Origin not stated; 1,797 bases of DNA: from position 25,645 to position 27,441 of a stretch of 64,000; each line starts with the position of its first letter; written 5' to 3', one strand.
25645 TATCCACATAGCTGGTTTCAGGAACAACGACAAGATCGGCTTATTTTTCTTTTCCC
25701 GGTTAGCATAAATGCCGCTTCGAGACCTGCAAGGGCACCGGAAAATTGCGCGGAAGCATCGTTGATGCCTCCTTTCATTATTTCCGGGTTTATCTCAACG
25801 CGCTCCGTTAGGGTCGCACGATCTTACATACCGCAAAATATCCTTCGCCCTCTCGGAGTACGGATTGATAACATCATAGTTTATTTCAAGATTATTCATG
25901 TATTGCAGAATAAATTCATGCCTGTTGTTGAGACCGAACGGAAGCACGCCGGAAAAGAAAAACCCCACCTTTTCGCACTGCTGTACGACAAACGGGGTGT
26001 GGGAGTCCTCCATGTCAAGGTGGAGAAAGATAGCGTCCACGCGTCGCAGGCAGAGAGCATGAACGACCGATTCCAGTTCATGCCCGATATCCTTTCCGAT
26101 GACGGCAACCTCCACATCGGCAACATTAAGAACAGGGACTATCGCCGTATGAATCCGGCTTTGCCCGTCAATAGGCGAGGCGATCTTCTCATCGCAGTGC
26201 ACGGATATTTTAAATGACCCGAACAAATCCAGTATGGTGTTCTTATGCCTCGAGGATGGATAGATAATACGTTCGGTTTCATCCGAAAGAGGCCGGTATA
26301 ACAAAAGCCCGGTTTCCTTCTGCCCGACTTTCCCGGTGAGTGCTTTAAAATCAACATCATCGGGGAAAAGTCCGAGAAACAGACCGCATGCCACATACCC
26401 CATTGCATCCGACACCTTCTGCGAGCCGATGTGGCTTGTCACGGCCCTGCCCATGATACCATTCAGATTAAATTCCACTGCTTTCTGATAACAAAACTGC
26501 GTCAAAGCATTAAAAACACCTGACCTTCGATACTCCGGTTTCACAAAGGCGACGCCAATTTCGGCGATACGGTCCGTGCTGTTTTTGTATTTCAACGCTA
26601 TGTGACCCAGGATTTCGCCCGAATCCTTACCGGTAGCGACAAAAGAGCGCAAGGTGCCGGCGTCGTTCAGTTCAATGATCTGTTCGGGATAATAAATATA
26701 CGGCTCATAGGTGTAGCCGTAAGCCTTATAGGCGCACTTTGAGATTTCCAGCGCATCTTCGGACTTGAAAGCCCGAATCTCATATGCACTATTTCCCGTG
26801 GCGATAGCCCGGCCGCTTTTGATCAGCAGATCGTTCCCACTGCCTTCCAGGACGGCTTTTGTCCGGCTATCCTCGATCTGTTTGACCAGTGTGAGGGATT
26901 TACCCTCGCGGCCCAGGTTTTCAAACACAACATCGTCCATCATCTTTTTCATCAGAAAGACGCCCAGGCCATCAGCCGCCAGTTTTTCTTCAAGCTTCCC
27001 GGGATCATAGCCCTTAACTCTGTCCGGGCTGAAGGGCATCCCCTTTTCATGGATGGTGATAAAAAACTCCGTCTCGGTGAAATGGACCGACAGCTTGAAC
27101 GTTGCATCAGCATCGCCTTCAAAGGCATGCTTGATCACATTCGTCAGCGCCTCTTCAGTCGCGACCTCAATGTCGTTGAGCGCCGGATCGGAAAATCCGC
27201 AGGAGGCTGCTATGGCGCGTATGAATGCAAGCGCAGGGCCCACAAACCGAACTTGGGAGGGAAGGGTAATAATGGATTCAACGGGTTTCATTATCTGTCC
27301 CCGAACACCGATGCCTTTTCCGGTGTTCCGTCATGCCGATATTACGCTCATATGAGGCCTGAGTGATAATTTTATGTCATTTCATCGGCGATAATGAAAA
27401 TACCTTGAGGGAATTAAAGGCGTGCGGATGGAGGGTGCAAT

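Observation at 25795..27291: RsbW-type HATPase + GNAT acetyltransferase + unknown C-terminal domain in one 498-aa protein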

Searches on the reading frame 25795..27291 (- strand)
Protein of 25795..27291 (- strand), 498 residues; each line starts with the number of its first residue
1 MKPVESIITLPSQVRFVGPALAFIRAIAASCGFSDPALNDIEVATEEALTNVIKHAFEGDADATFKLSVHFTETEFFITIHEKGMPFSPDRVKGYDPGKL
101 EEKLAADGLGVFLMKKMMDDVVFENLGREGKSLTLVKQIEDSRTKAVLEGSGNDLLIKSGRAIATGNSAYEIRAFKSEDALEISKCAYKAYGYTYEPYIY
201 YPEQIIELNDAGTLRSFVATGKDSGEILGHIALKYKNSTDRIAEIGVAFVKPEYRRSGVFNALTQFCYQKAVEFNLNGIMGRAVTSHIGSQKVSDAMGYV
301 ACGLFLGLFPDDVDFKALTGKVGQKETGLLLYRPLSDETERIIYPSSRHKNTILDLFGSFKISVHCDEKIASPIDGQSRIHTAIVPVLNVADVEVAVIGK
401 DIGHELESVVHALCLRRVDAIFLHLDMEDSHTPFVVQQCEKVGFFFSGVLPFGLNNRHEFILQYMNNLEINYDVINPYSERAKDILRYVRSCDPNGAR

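Call 3: search_protein_families(library=pfam, proteins=[window:25795-27291:-], max_evalue=1)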
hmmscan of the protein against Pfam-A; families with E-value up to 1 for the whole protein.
window:25795-27291:- (498 aa): 6 families
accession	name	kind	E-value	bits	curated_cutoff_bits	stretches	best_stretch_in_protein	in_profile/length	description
PF13581.12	HATPase_c_2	-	1.3e-22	80.6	27.4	1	11-137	2-127/127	Histidine kinase-like ATPase domain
PF00583.31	Acetyltransf_1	-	1.7e-06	28.7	20.7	1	197-280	18-97/116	Acetyltransferase (GNAT) family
PF13673.13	Acetyltransf_10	-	2.4e-05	24.8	23.6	1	197-303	15-111/128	Acetyltransferase (GNAT) domain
PF13302.13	Acetyltransf_3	-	0.0011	20.1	25.4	1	214-299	53-137/138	Acetyltransferase (GNAT) domain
PF13508.13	Acetyltransf_7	-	0.0033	18.2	27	1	218-275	7-58/84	Acetyltransferase (GNAT) domain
PF02518.31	HATPase_c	-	0.023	15.6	26.4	1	43-119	8-85/111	Histidine kinase-, DNA gyrase B-, and HSP90-like ATPase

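Call 4: search_protein_families(library=ncbifam, proteins=[window:25795-27291:-], max_evalue=1)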
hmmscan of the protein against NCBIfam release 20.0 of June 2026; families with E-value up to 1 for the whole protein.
window:25795-27291:- (498 aa): 10 families
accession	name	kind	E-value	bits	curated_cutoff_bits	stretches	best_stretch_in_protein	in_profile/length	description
NF003144.0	PRK04069.1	equivalog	5.7e-19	68.1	145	1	8-143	10-147/161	anti-sigma B factor RsbW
TIGR01924.1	rsbW_low_gc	equivalog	4e-18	65.3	155.05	1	8-143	10-147/159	anti-sigma B factor RsbW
TIGR01925.2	spIIAB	equivalog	2.1e-10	40.6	135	1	10-139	7-136/137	anti-sigma F factor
NF041045.1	RsbA_anti_sig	subfamily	8.8e-05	21.9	210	1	22-130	196-295/303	anti-sigma factor RsbA family regulatory protein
NF005840.0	PRK07757.1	equivalog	0.0014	18.6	154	1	213-280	40-104/153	N-acetyltransferase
NF000224.3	AAC_6p_Acine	exception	0.0065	16.5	225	1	231-299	62-132/146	AAC(6')-Ighjkrstuvwx family aminoglycoside N-acetyltransferase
NF007075.0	PRK09526.1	subfamily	0.11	11.4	340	1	390-449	93-152/358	LacI family DNA-binding transcriptional regulator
NF008212.0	PRK10975.1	equivalog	0.16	11.7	219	1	222-274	145-195/232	dTDP-4-amino-4,6-dideoxy-D-galactose acyltransferase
TIGR03448.1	mycothiol_MshD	equivalog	0.18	11.1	163.1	1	209-270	41-99/294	mycothiol synthase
NF052555.1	OrAlActfOlsBBRUA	equivalog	0.19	11.2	320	1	233-292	118-177/278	l-ornithine N(alpha)-acyltransferase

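Call 5: find_homologous_proteins(query=window:25795-27291:-)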
Query window:25795-27291:- (498 aa): 128 proteins with E <= 0.001 among 8000 candidates; the best 120 are listed.
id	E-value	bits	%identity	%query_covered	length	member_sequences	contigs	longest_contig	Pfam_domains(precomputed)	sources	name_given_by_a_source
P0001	0.0e+0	1126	100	100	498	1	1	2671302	PF13581.13,PF00583.32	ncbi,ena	-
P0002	2.9e-241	819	72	100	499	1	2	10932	PF13581.13,PF00583.32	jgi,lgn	jgi:serine/threonine-protein kinase RsbW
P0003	2.3e-240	816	72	100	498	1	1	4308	PF13581.13,PF00583.32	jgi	-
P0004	3.5e-239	813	73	99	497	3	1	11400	PF13581.13,PF00583.32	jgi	jgi:serine/threonine-protein kinase RsbW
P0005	1.9e-238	810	72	100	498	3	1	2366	PF13581.13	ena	-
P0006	1.4e-236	804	72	99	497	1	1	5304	PF13673.14,PF13508.14,PF13581.13,PF00583.32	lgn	-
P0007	2.4e-236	803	71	100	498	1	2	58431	PF13581.13,PF00583.32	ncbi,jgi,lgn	-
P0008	3.4e-234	796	71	99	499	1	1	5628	PF13581.13,PF00583.32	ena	-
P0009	6.1e-232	789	70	99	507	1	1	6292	PF13581.13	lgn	-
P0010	2.4e-222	757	68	99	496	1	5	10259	PF13581.13,PF00583.32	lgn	-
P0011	3.9e-222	756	68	99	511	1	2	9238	PF13581.13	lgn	-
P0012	3.9e-221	753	67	99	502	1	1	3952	PF13302.14,PF13581.13,PF00583.32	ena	-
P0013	2.0e-220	751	67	99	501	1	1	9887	PF13581.13,PF00583.32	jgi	-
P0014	5.3e-220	749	68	99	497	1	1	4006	PF13581.13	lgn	-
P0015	8.8e-219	745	66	99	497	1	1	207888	PF13581.13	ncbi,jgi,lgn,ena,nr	ncbi:MAG: ATP-binding protein [Proteobacteria bacterium]|nr:ATP-binding protein [Pseudomonadota bact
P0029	1.2e-188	646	58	99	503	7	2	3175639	PF13581.13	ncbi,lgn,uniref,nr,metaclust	ncbi:GNAT family N-acetyltransferase [Syntrophorhabdus aromaticivorans]|uniref:GNAT family N-acetylt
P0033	6.3e-121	423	42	100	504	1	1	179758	PF13508.14,PF13581.13,PF00583.32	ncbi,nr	ncbi:MAG: GNAT family N-acetyltransferase [Phycisphaerae bacterium]|nr:GNAT family N-acetyltransfera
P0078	1.8e-100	355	36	97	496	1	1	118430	PF13581.13,PF02518.32,PF00583.32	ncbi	-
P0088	1.4e-91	326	38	98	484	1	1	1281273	PF13673.14,PF13508.14,PF13581.13,PF00583.32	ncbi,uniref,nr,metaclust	ncbi:GNAT family N-acetyltransferase [Hippea alviniae]|uniref:GNAT family N-acetyltransferase n=1 Ta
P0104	4.7e-78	281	33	98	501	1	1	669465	PF13581.13,PF00583.32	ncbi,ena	-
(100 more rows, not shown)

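Call 6: search_solved_structures(query=window:25795-27291:-, max_evalue=1, show_alignments=2)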
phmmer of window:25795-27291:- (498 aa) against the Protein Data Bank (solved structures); distinct sequences matched with E-value up to 1: 9.
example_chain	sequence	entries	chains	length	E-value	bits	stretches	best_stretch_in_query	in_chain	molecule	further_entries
6m36_A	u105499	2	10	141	2.3e-11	46.4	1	9-126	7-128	Serine-protein kinase RsbW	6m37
1l0o_A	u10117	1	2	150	2.8e-08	36.2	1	27-151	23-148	Anti-sigma F factor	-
1til_A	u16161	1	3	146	1.5e-07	33.8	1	27-143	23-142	Anti-sigma F factor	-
1th8_A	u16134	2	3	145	1.3e-06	30.7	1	27-137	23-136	Anti-sigma F factor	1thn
1tid_A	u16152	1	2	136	1.6e-06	30.4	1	27-135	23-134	Anti-sigma F factor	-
9qih_A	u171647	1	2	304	0.0046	19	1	60-133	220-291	SenB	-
5c82_A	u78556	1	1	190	0.032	16.3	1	214-310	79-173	Nourseothricin acetyltransferase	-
4e8o_A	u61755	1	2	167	0.59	12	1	229-298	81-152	Aac(6')-Ih protein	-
3pp9_A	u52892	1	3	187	0.83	11.6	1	225-304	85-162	Putative streptothricin acetyltransferase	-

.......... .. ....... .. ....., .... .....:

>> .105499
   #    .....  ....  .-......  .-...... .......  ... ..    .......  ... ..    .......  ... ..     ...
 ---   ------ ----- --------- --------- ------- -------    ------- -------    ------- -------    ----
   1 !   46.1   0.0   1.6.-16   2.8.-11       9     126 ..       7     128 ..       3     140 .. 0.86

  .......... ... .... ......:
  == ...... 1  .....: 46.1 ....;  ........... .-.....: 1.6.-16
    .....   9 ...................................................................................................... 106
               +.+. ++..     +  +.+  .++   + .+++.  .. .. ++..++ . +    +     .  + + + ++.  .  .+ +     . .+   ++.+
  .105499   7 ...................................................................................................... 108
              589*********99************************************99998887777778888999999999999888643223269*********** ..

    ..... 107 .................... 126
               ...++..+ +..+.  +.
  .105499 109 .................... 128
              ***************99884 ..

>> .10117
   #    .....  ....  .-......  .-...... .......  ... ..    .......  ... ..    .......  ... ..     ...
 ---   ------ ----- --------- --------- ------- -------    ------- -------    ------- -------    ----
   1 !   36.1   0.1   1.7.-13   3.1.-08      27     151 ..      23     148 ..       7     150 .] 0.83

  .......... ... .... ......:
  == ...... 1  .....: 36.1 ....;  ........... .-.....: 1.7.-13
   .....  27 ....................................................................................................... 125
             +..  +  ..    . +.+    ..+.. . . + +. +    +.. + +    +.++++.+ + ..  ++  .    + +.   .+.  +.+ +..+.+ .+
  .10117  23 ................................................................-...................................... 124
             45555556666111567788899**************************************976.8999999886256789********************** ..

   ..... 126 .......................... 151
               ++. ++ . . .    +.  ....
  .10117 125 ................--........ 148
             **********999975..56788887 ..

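Call 7: find_encoding_contigs(protein=P0001, flank=10000, max_places=3)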
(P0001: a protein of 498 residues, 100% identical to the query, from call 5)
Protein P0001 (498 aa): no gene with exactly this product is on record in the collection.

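Call 8: find_encoding_contigs(protein=P0029, flank=10000, max_places=3)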
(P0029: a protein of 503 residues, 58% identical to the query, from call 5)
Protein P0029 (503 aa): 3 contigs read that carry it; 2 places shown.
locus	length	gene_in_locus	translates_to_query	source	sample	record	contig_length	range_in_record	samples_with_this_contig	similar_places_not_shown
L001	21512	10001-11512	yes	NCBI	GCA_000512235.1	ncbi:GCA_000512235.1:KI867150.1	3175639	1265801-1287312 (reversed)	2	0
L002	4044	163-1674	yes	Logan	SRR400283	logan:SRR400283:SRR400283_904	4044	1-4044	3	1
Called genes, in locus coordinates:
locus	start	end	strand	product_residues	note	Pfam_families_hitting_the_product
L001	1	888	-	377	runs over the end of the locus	PF17761:DUF1016_N, PF06250:YhcG_C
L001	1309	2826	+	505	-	PF12161:HsdM_N, PF02384:N6_Mtase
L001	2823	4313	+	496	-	-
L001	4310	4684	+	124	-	-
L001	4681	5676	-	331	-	PF00665:rve, PF13683:rve_3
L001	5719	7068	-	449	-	PF01548:DEDD_Tnp_IS110, PF02371:Transposase_20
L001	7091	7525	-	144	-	PF01527:HTH_Tnp_1 (weak)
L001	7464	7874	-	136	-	PF05016:ParE_toxin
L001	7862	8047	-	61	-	-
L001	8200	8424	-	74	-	PF12441:CopG_antitoxin (weak)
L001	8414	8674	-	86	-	PF04365:BrnT_toxin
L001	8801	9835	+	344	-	PF13592:HTH_33, PF13358:DDE_3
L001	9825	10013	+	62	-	-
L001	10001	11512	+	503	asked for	PF13581:HATPase_c_2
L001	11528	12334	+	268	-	PF00899:ThiF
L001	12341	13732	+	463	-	PF01039:Carboxyl_trans, PF03255:ACCA (faint)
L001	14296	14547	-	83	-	-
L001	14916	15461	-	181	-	PF13751:DDE_Tnp_1_6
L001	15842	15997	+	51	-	-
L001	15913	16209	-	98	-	PF05016:ParE_toxin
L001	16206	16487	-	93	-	PF02604:PhdYeFM_antitox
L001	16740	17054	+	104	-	PF01527:HTH_Tnp_1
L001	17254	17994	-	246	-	PF05598:DUF772, PF01609:DDE_Tnp_1, PF13359:DDE_Tnp_4 (weak), PF13751:DDE_Tnp_1_6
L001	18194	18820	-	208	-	PF02481:DNA_processg_A (weak)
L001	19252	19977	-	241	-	PF01128:IspD (faint), PF02348:CTP_transf_3, PF12804:NTP_transf_3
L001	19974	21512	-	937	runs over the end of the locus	PF00005:ABC_tran (faint), PF02463:SMC_N (faint), PF03193:RsgA_GTPase (faint), PF13191:AAA_16 (faint), PF13304:AAA_21 (faint), PF13476:AAA_23 (faint), PF17760:UvrA_inter, PF17755:UvrA_DNA-bind, +4 more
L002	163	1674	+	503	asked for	PF13581:HATPase_c_2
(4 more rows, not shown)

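Call 9: find_encoding_contigs(protein=P0088, flank=10000, max_places=3)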
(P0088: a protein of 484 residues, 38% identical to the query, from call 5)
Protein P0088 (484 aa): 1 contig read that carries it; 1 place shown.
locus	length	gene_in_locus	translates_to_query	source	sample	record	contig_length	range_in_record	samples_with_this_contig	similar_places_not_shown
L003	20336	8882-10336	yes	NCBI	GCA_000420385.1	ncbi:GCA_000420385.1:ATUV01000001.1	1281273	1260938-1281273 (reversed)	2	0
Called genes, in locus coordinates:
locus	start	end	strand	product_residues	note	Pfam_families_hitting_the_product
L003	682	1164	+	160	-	PF00588:SpoU_methylase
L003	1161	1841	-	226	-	PF04073:tRNA_edit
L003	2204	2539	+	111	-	-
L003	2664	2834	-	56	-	PF03313:SDH_alpha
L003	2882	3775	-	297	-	PF03315:SDH_beta, PF03313:SDH_alpha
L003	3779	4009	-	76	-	PF03315:SDH_beta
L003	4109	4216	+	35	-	-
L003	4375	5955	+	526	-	PF00078:RVT_1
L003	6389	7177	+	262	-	-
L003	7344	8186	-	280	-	PF07690:MFS_1, PF00083:Sugar_tr, PF07690:MFS_1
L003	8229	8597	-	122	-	PF00083:Sugar_tr, PF07690:MFS_1 (weak)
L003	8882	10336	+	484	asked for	PF13581:HATPase_c_2, PF13508:Acetyltransf_7 (faint), PF00583:Acetyltransf_1, PF13673:Acetyltransf_10 (weak)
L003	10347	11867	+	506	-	PF00501:AMP-binding, PF13193:AMP-binding_C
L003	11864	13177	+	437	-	PF01039:Carboxyl_trans, PF03255:ACCA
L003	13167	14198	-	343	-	PF02547:Queuosine_synth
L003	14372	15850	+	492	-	PF03979:Sigma70_r1_1, PF00140:Sigma70_r1_2, PF04542:Sigma70_r2, PF04539:Sigma70_r3, PF04545:Sigma70_r4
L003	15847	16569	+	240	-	PF01479:S4 (weak), PF00849:PseudoU_synth_2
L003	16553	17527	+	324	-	PF05673:DUF815 (faint), PF05496:RuvB_N, PF20720:nSTAND3 (weak), PF00004:AAA, PF07728:AAA_5, PF13173:AAA_14 (weak), PF17864:AAA_lid_4, PF05491:WHD_RuvB, +3 more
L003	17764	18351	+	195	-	-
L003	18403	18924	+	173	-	PF00589:Phage_integrase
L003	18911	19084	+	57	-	-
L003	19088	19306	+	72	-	-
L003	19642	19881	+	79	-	PF10047:DUF2281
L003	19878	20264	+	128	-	PF01850:PIN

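Call 11: find_encoding_contigs(protein=P0033, flank=8000, max_places=2)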
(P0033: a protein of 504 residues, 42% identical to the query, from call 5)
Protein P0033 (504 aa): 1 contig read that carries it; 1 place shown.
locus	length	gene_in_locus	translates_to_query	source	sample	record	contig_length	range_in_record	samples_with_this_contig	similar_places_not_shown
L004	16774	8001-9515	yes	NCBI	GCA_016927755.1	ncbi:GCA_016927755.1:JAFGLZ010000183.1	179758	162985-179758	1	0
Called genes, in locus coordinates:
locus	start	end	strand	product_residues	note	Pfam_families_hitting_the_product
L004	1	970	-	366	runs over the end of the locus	PF10023:Aminopep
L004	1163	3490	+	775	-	PF18961:DUF5703_N, PF22124:Glyco_hydro_95_cat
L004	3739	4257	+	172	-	PF01475:FUR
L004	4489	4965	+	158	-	PF04073:tRNA_edit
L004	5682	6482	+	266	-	PF00899:ThiF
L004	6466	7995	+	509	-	-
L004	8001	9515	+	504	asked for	PF13581:HATPase_c_2, PF00583:Acetyltransf_1, PF13508:Acetyltransf_7 (faint)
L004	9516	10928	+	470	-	PF01039:Carboxyl_trans, PF03255:ACCA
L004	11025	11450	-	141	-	PF13581:HATPase_c_2, PF02518:HATPase_c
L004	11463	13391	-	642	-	PF02743:dCache_1, PF22673:MCP-like_PDC_1, PF17201:Cache_3-Cache_2 (weak), PF00672:HAMP, PF07228:SpoIIE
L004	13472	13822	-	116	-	PF01740:STAS, PF13466:STAS_2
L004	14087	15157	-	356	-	PF00248:Aldo_ket_red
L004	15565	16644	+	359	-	PF20244:DUF6599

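Call 12: find_encoding_contigs(protein=P0104, flank=8000, max_places=2)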
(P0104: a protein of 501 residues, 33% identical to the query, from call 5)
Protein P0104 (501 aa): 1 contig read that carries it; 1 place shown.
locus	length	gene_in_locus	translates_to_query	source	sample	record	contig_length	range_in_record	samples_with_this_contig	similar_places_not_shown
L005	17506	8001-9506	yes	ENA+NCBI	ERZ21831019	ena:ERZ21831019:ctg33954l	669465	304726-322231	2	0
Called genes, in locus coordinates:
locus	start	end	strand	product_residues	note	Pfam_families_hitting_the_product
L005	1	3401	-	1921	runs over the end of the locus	PF03797:Autotransporter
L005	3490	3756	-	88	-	-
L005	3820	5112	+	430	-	-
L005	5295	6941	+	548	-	PF00664:ABC_membrane, PF00005:ABC_tran, PF02463:SMC_N (faint), PF13304:AAA_21 (weak)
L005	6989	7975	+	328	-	PF22641:TiaS_TCKD (faint)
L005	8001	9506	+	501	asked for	PF13581:HATPase_c_2, PF00583:Acetyltransf_1 (weak)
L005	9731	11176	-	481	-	PF00083:Sugar_tr, PF07690:MFS_1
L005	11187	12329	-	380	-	PF00583:Acetyltransf_1 (weak)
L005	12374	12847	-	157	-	PF13581:HATPase_c_2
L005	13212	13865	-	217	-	PF00072:Response_reg, PF00196:GerE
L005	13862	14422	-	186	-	PF13581:HATPase_c_2 (weak), PF02518:HATPase_c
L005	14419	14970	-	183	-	PF00989:PAS, PF08448:PAS_4 (faint)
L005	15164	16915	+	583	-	PF13520:AA_permease_2, PF00324:AA_permease, PF03845:Spore_permease (weak), PF13906:AA_permease_C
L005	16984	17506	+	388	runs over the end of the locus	PF01757:Acyl_transf_3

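Call 13: find_encoding_contigs(protein=P0078, flank=8000, max_places=2)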
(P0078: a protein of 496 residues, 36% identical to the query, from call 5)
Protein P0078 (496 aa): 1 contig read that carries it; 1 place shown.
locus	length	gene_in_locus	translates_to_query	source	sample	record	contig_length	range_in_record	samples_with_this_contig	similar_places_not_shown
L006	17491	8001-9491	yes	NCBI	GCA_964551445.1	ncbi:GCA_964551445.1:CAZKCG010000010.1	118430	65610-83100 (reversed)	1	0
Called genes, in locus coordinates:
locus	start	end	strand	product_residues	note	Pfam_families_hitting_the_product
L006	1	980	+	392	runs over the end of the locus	PF12796:Ank_2, PF12796:Ank_2, PF13637:Ank_4 (weak), PF13857:Ank_5 (weak), PF13637:Ank_4, PF12796:Ank_2, PF13637:Ank_4, PF13857:Ank_5, +7 more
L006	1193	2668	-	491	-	PF00682:HMGL-like, PF02436:PYC_OADA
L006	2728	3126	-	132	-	PF00364:Biotin_lipoyl, PF25917:BSH_RND, PF25997:BSH_YhbJ (weak), PF25984:BSH_YknX (weak)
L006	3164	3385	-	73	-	-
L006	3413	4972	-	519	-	PF01039:Carboxyl_trans, PF03255:ACCA, PF06833:MdcE (weak)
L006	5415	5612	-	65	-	-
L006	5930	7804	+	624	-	PF05226:CHASE2, PF00211:Guanylate_cyc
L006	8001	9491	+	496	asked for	PF13581:HATPase_c_2, PF02518:HATPase_c (faint), PF00583:Acetyltransf_1 (faint)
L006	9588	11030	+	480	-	PF07719:TPR_2 (faint), PF13174:TPR_6 (faint), PF13424:TPR_12 (faint), PF13428:TPR_14 (faint), PF13432:TPR_16 (faint), PF14559:TPR_19 (faint), PF00515:TPR_1 (weak), PF00313:CSD, +7 more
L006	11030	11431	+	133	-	-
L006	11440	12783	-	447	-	PF00989:PAS, PF13426:PAS_9, PF00512:HisKA, PF02518:HATPase_c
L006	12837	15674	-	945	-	PF01339:CheB_methylest, PF03705:CheR_N, PF01739:CheR, PF08448:PAS_4 (faint), PF13426:PAS_9 (faint), PF13596:PAS_10, PF00989:PAS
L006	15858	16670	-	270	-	PF13620:CarboxypepD_reg (weak), PF13715:CarbopepD_reg_2 (weak)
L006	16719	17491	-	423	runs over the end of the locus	PF00155:Aminotran_1_2, PF00266:Aminotran_5 (weak), PF01041:DegT_DnrJ_EryC1, PF01053:Cys_Met_Meta_PP (weak), PF01212:Beta_elim_lyase (weak)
